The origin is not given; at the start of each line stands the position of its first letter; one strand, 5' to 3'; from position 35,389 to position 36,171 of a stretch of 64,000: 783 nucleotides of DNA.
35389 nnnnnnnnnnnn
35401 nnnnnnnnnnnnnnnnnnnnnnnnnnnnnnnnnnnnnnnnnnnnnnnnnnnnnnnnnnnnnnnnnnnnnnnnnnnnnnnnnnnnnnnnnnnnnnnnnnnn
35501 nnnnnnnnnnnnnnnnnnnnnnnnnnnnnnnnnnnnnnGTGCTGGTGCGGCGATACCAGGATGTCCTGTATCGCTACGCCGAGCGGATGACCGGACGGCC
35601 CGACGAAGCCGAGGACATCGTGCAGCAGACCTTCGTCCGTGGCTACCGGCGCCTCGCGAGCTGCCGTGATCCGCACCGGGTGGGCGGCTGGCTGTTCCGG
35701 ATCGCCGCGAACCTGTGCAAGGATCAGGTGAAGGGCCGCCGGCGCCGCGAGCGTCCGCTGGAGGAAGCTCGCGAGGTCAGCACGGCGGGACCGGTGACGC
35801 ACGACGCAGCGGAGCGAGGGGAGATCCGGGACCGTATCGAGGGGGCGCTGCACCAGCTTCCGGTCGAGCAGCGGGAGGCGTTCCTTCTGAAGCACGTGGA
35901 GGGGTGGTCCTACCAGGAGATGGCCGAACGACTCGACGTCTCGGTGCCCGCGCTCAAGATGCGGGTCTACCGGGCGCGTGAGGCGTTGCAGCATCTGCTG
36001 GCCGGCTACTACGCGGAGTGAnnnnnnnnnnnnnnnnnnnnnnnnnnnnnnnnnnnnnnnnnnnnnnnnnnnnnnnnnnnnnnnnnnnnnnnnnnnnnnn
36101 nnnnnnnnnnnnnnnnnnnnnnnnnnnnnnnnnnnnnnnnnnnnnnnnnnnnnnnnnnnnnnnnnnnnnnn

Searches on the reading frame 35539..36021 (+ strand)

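Call 39: search_protein_families(library=pfam, proteins=[window:35539-36021:+], max_evalue=0.001)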
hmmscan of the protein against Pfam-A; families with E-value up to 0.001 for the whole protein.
window:35539-36021:+ (160 aa): 5 families
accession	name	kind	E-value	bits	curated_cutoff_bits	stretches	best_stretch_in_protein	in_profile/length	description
PF08281.18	Sigma70_r4_2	-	6.8e-18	64.5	25.7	1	98-150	2-54/54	Sigma-70, region 4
PF04542.20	Sigma70_r2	-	8.5e-18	64.4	24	1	2-70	1-71/71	Sigma-70 region 2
PF04545.22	Sigma70_r4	-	2.5e-06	27.3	24.1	1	103-152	1-50/50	Sigma-70, region 4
PF22233.2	PhyR_sigma-like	-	8.7e-05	22.7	27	1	104-140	1-37/50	Response regulator PhyR, sigma-like domain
PF07638.17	Sigma70_ECF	-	0.00029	21.2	21.1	1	27-152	52-181/185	ECF sigma factor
